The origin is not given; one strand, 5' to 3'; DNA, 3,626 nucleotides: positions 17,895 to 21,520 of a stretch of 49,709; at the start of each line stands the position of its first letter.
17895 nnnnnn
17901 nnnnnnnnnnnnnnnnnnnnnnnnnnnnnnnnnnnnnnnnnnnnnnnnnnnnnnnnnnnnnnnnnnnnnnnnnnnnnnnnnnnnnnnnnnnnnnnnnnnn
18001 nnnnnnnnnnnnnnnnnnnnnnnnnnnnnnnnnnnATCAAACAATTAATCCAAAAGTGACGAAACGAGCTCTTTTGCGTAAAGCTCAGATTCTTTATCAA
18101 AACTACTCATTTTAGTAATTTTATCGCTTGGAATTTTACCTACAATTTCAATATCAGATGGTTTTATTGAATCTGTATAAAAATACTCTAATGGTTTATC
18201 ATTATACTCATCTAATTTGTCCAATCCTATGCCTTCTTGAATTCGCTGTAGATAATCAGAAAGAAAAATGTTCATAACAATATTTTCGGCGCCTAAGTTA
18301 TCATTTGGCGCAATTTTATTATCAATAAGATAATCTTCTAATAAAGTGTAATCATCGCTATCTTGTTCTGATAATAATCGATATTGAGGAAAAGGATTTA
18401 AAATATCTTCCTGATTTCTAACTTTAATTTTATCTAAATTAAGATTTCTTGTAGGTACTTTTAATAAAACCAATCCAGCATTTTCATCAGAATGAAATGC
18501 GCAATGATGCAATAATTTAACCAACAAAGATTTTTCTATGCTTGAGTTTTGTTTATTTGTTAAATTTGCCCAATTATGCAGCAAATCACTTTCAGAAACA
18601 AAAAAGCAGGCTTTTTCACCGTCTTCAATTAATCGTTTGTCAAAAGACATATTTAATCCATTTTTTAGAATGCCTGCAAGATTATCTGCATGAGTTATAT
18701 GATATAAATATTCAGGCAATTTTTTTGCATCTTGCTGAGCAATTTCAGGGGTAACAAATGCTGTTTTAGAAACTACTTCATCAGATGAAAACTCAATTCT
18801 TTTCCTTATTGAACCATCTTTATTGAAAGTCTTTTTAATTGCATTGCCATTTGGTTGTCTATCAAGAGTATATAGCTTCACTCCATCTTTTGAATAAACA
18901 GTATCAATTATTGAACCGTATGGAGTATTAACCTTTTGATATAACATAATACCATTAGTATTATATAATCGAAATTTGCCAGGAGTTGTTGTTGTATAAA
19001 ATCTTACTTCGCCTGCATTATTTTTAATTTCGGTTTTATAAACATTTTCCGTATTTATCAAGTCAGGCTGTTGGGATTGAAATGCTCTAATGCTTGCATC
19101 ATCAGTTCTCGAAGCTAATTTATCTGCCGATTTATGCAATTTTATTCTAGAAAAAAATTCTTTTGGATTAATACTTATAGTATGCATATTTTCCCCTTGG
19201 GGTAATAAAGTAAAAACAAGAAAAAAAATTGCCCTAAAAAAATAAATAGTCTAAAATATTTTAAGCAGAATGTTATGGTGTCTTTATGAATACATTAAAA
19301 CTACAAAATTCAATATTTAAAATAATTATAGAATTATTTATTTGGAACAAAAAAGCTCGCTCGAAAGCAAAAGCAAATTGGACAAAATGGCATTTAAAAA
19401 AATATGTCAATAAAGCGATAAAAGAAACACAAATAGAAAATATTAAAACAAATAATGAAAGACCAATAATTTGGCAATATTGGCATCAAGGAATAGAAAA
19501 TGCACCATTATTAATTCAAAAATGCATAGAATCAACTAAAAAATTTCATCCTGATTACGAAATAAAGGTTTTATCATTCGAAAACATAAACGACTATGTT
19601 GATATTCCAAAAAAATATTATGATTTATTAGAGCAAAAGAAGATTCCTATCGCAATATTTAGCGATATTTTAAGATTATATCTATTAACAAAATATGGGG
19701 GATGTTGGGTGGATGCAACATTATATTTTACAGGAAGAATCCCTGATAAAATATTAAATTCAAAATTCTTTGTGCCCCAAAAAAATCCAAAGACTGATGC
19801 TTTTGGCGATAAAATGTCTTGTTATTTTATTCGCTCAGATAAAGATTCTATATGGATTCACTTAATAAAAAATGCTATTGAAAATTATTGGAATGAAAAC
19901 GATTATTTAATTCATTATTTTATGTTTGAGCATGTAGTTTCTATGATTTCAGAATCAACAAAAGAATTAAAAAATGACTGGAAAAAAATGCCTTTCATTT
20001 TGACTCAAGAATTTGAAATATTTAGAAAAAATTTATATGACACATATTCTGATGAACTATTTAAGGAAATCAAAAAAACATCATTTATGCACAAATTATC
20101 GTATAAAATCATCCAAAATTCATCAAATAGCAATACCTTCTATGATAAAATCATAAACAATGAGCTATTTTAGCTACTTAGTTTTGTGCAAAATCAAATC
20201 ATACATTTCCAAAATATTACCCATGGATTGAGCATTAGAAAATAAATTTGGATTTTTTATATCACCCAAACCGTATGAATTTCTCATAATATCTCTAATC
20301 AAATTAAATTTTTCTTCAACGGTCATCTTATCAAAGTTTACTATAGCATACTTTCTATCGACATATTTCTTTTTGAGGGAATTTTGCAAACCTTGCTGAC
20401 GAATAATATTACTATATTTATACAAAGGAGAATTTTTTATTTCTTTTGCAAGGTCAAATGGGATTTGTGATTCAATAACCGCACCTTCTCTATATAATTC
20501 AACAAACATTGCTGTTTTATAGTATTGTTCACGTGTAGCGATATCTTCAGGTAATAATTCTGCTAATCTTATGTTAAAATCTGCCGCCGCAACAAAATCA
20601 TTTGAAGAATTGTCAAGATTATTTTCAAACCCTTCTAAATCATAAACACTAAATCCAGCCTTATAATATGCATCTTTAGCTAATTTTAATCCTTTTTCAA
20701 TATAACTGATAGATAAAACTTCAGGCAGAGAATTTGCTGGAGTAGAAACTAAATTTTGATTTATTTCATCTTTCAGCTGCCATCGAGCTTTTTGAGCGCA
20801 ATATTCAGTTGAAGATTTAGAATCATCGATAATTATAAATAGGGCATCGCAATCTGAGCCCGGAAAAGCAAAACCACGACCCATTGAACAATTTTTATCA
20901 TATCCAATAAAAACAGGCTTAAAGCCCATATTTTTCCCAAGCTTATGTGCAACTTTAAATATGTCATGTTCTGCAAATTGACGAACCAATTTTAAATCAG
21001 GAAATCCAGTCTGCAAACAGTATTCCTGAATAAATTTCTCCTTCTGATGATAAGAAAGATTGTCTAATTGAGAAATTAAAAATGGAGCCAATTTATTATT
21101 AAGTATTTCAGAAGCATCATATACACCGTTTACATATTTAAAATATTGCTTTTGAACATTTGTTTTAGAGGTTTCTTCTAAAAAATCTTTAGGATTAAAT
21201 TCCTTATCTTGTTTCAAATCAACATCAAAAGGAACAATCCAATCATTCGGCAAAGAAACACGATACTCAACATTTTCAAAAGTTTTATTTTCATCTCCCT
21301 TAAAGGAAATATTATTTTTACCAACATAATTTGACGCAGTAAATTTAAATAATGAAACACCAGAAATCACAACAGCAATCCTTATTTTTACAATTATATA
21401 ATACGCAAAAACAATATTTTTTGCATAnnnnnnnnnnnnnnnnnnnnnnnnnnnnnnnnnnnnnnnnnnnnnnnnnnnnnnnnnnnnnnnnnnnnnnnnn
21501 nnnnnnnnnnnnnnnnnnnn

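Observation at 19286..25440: Glycan locus combining a UbiA-family polyprenyl-phosphate transferase, tandem GT-C-like paralogs and a GlnE-like nucleotidyltransferase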

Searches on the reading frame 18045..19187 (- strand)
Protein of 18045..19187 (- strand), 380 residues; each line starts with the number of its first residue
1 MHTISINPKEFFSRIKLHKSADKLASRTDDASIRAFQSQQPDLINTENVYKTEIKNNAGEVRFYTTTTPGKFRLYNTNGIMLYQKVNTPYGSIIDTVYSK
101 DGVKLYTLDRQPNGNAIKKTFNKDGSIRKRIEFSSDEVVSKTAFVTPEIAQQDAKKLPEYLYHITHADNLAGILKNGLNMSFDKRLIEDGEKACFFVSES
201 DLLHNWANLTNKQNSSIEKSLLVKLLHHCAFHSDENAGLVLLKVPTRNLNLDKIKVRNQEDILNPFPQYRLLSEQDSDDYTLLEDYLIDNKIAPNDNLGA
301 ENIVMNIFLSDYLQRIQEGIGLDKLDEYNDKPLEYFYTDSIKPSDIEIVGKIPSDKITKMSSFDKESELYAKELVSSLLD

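Call 3: search_protein_families(library=pfam, proteins=[window:18045-19187:-], max_evalue=0.01)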
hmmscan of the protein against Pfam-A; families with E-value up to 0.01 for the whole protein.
window:18045-19187:- (380 aa): 1 family
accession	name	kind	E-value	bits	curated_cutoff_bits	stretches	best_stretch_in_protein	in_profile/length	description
PF14487.12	DarT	-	0.0092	16.2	22.5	0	162-181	1-20/201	ssDNA thymidine ADP-ribosyltransferase, DarT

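Call 88: search_protein_families(library=padloc, proteins=[window:18045-19187:-], max_evalue=0.001)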
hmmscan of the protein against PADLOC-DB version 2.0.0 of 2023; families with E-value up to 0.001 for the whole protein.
window:18045-19187:- (380 aa): 1 family
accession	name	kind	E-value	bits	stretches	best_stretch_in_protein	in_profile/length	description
PDLC02991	DarT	-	0.0004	18.3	1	156-178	7-29/196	-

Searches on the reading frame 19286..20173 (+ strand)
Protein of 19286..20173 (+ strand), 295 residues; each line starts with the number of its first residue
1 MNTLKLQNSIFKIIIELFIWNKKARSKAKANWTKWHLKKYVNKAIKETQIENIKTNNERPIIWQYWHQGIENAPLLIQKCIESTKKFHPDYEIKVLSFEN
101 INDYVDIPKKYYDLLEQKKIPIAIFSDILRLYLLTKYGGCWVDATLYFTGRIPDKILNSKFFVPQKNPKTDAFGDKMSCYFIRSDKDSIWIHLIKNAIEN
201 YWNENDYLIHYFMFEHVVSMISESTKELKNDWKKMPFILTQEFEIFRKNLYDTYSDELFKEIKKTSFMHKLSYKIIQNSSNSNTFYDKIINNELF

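Call 3: search_protein_families(library=pfam, proteins=[window:19286-20173:+], max_evalue=0.01)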
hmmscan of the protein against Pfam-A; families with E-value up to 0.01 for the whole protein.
window:19286-20173:+ (295 aa): 2 families
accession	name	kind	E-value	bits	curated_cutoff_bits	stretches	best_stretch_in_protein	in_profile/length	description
PF05704.18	Caps_synth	-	1.1e-67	228.9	24.5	1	21-289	9-278/278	Capsular polysaccharide synthesis protein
PF04488.21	Gly_transf_sug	-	8.9e-08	33.2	23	1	77-157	4-87/93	Glycosyltransferase sugar-binding region containing DXD motif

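Call 4: search_protein_families(library=ncbifam, proteins=[window:19286-20173:+], max_evalue=0.01)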
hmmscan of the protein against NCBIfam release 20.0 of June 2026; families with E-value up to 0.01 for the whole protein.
window:19286-20173:+ (295 aa): 0 families

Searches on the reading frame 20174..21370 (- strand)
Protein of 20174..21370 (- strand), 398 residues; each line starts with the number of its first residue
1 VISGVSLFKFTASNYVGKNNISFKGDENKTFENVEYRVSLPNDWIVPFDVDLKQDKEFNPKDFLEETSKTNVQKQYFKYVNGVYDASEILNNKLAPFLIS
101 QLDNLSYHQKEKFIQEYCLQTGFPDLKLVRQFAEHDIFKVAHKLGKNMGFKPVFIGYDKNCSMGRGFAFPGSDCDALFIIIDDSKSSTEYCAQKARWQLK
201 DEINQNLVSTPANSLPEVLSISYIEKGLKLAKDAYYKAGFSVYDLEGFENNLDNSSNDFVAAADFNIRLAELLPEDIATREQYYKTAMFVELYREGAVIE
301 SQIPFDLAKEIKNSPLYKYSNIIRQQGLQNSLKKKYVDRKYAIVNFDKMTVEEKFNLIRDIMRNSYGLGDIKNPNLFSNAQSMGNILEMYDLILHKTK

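Call 3: search_protein_families(library=pfam, proteins=[window:20174-21370:-], max_evalue=0.01)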
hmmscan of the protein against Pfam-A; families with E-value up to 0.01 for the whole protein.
window:20174-21370:- (398 aa): 0 families

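Call 4: search_protein_families(library=ncbifam, proteins=[window:20174-21370:-], max_evalue=0.01)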
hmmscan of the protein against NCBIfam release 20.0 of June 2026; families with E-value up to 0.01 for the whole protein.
window:20174-21370:- (398 aa): 0 families

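Call 12: find_homologous_proteins(query=window:20174-21370:-)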
Query window:20174-21370:- (398 aa): 65 proteins with E <= 0.001 among 2355 candidates.
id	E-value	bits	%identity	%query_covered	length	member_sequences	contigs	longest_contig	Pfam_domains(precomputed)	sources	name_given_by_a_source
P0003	7.5e-264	893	100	100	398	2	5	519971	-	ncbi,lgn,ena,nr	ncbi:MAG: hypothetical protein IJ003_03690 [Candidatus Gastranaerophilales bacterium]|nr:hypothetica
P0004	2.9e-93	331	44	97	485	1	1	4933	-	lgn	-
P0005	8.9e-92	326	48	84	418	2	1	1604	-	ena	-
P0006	3.5e-89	318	44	97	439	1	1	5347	-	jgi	-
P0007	2.1e-88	315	45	89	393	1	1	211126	-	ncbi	-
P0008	1.2e-87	313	49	82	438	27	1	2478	-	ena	-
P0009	1.5e-87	312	46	85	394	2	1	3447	-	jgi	-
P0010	3.3e-87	311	48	86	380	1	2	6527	-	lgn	-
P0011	5.5e-87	310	42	96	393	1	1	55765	-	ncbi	-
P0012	3.7e-86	308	43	99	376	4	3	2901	-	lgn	-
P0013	4.9e-86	307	47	84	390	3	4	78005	-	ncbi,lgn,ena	-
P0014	1.0e-85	306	45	87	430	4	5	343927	-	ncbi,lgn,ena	-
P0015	1.4e-85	306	43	85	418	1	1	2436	-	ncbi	-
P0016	2.9e-85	305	46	84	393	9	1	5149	-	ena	-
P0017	5.6e-85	304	48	82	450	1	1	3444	-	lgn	-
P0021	2.5e-84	302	44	86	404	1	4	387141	-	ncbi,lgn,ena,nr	ncbi:MAG: hypothetical protein IJB79_08890 [Candidatus Gastranaerophilales bacterium]|nr:hypothetica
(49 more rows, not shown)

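Call 15: search_solved_structures(query=A2, max_evalue=1)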
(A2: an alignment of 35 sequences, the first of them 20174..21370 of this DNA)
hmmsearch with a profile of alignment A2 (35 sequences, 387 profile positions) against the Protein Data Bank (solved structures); distinct sequences matched with E-value up to 1: 5.
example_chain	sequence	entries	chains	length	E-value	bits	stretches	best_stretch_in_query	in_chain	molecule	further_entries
7d2f_A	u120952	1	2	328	0.049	15.7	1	199-254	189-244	Major acid phosphatase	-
7doq_A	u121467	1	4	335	0.051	15.6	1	199-254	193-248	Acid phosphatase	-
5cdh_A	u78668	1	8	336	0.06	15.4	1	200-254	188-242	Major acid phosphatase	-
6nud_A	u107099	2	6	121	0.2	13.7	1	16-110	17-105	CRISPR system Cms protein Csm2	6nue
6ifk_D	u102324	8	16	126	0.66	12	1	15-110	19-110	Type III-A CRISPR-associated protein Csm2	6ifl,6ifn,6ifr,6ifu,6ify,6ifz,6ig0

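Call 16: find_encoding_contigs(protein=P0021, flank=8000, max_places=2)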
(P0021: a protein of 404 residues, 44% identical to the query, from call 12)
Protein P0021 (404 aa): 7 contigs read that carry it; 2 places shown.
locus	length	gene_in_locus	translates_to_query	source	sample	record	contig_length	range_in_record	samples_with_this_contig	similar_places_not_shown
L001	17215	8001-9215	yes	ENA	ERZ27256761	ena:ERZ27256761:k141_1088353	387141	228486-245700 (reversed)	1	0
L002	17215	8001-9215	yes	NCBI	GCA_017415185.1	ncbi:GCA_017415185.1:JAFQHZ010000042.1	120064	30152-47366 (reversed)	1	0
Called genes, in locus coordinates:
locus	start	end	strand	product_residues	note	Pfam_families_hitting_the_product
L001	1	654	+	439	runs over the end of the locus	PF01943:Polysacc_synt (faint), PF01554:MatE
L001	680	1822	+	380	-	PF00072:Response_reg, PF08668:HDOD (faint), PF13487:HD_5, PF01966:HD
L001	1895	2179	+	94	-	-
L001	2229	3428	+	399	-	PF00162:PGK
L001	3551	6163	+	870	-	PF00675:Peptidase_M16, PF05193:Peptidase_M16_C, PF00675:Peptidase_M16, PF05193:Peptidase_M16_C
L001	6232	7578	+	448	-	-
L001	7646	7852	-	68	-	-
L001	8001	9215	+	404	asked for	-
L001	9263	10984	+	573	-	PF16822:ALGX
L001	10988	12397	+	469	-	PF03062:MBOAT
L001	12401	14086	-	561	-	-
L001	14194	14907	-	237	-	PF00535:Glycos_transf_2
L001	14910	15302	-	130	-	PF04138:GtrA_DPMS_TM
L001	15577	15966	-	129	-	-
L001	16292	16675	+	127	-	-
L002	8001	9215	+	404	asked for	-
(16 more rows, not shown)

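Call 17: find_encoding_contigs(protein=P0014, flank=8000, max_places=2)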
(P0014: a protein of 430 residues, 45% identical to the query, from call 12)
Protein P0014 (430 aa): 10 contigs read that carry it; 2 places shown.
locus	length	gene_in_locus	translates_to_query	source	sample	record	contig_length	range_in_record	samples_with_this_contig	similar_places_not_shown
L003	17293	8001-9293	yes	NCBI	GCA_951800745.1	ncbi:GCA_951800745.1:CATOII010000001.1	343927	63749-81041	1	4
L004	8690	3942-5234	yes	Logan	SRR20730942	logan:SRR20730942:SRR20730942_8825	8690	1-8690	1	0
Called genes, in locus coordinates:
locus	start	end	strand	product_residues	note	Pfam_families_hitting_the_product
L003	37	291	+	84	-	PF02700:PurS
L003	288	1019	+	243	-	PF13507:GATase_5, PF01965:DJ-1_PfpI (weak), PF07685:GATase_3 (weak)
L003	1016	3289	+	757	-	PF18072:FGAR-AT_linker, PF00586:AIRS, PF02769:AIRS_C, PF00586:AIRS, PF02769:AIRS_C (weak)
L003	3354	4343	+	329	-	PF00586:AIRS, PF02769:AIRS_C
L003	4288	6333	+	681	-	PF00551:Formyl_trans_N, PF02844:GARS_N, PF01071:GARS_A, PF02843:GARS_C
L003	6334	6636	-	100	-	-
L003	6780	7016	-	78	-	PF01084:Ribosomal_S18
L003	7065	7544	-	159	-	PF00436:SSB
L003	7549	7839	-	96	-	PF01250:Ribosomal_S6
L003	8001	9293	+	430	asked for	-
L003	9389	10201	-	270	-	PF01678:DAP_epimerase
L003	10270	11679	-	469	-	PF13552:DUF4127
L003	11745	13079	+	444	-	PF08245:Mur_ligase_M, PF02875:Mur_ligase_C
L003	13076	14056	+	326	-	PF00953:Glycos_transf_4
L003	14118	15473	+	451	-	PF21799:MurD-like_N, PF08245:Mur_ligase_M, PF02875:Mur_ligase_C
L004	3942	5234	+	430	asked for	-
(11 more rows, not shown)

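Call 29: predict_structure(alignment_id=A2)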
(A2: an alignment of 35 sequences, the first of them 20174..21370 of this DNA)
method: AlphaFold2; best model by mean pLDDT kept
length: 398 residues; sequences in the alignment: 35
mean_pLDDT: 85.9   pTM: 0.84
mean pLDDT of the five models: 85.9, 85.6, 85.5, 85.1, 84.7
residues with pLDDT >= 90: 294; 70-90: 37; 50-70: 23; < 50: 44
segments of 3 or more residues with pLDDT < 50: 1-40, 47-49
pLDDT, mean of each block of 10 residues (from residue 1): 29 28 32 35 52 72 94 87 80 90 95 98 98 98 95 97 96 96 79 92 96 94 97 98 98 95 98 95 98 98 98 98 94 93 97 98 93 89 87 78
secondary structure, 60 per line:
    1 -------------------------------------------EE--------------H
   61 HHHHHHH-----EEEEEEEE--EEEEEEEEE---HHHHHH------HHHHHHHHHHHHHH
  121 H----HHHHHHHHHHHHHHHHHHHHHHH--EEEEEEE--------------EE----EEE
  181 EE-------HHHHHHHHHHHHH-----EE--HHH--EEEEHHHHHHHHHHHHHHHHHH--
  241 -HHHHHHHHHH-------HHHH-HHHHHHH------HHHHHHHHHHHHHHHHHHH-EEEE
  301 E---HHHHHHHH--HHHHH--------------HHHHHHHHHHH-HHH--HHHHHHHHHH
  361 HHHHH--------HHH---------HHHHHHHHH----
elements in order: H60-67 E73-80 E83-91 H95-100 H107-121 H126-148 E151-157 E178-182 H190-202 E217-220 H221-238 H242-251 H259-262 H264-270 H277-295 E297-301 H305-312 H315-319 H334-344 H351-365 H386-394

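Call 88: search_protein_families(library=padloc, proteins=[window:20174-21370:-], max_evalue=0.001)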
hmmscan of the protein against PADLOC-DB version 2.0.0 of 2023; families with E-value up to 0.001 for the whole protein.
window:20174-21370:- (398 aa): 0 families

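Call 89: search_protein_families(library=pfam, alignment_id=A2, max_evalue=1)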
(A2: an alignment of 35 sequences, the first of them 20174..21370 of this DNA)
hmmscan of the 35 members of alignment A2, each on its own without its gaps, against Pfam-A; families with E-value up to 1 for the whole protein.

A. member 1, window:20174-21370:- (398 aa): 0 families

B. families by the number of members that match (of 35 scanned): 16 families
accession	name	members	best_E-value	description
PF13683.12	rve_3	2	0.0012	Integrase core domain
PF20879.2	SidM_N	1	0.01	SidM, N-terminal domain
PF18249.6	Ca_bind_SSO6904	1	0.028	Calcium binding protein SSO6904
PF14937.11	DUF4500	1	0.034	Domain of unknown function (DUF4500)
PF11724.13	YvbH_ext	1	0.045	YvbH-like oligomerisation region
PF25325.1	EF-hand_EFHB_C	1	0.047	EFHB C-terminal EF-hand domain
PF19742.4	DUF6231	1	0.12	Family of unknown function (DUF6231)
PF20881.2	G1_gp67_C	1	0.12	Phage G1 gp67, C-terminal domain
PF02679.21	ComA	1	0.15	(2R)-phospho-3-sulfolactate synthase (ComA)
PF01425.27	Amidase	1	0.16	Amidase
PF22186.1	HI1480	1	0.17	Hypothetical protein HI1480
PF21990.2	SH2_1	1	0.18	SH2 domain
PF25792.1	BREX_BrxC_helical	1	0.18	BREX ATP-binding protein BrxC alpha helical domain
PF21058.3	Stereocilin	1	0.25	Stereocilin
PF17231.7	DUF5305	1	0.27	Family of unknown function (DUF5305)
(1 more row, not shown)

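Call 96: fold_search(model_id=the predicted structure, library=pdb)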
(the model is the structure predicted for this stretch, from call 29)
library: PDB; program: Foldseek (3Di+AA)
matches with E <= 10: 262; with E <= 0.001: 0
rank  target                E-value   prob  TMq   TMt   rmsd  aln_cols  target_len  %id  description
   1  5w0b_A                4.6e-01  0.10  0.16  0.18  21.9       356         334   13  Structure of human TUT7 catalytic module (CM) (released 2017-06-28)
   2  5q0k_A                5.5e-01  0.10  0.12  0.17  18.3       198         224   14  Ligand binding to FARNESOID-X-RECEPTOR (released 2017-07-05)
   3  5cwj                  6.7e-01  0.08  0.10  0.18  18.7       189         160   12  Crystal structure of de novo designed helical repeat protein DHR49 (released 2015-12-16)
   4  5q17_A                9.4e-01  0.06  0.10  0.14  18.2       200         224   13  Ligand binding to FARNESOID-X-RECEPTOR (released 2017-07-05)
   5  6a5x_A                1.1e+00  0.08  0.11  0.17  20.1       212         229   15  FXR-LBD with HNC180 and SRC1 (released 2018-10-10)
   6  5q0t_A                1.2e+00  0.06  0.10  0.14  17.9       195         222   14  Ligand binding to FARNESOID-X-RECEPTOR (released 2017-07-05)
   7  2rff                  1.4e+00  0.66  0.18  0.53   4.2       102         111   11  Crystal structure of a putative nucleotidyltransferase (NP_343093.1) from Sulfolobus solfataricus at 1.40 A resolution (released 2007-10-16)
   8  3dct_A                1.6e+00  0.07  0.12  0.19  18.8       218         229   14  FXR with SRC1 and GW4064 (released 2008-08-12)
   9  5jy3_A                1.6e+00  0.05  0.11  0.16  20.7       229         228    9  CRYSTAL STRUCTURE OF LXRbeta (NUCLEAR RECEPTOR SUBFAMILY 1, GROUP H, MEMBER 2) COMPLEXED WITH BMS-852927 (released 2016-11-02)
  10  4nku_B                1.6e+00  0.05  0.15  0.18  21.6       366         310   11  Structure of Cid1 in complex with its short product ApU (released 2013-12-18)
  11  7bxo_E                1.7e+00  0.18  0.14  0.37  11.8       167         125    9  Crystal structure of the toxin-antitoxin with AMP-PNP (released 2020-09-30)
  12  7q5i                  1.7e+00  0.04  0.15  0.10  17.3       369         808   11  A glucose-based molecular rotor probes the catalytic site of glycogen phosphorylase. (released 2022-03-02)
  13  3p88_A                1.8e+00  0.03  0.09  0.12  18.1       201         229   13  FXR bound to isoquinolinecarboxylic acid (released 2011-08-31)
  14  5mfi_A                1.9e+00  0.02  0.09  0.13  24.1       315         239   10  Designed armadillo repeat protein YIII(Dq.V2)4CqI in complex with peptide (KR)4 (released 2017-09-13)
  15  5oes_B                1.9e+00  0.01  0.09  0.08  22.8       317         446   10  The structure of a glutathione synthetase (StGSS1) from Solanum tuberosum in ADP and y-EC bound closed conformation. (released 2018-04-25)
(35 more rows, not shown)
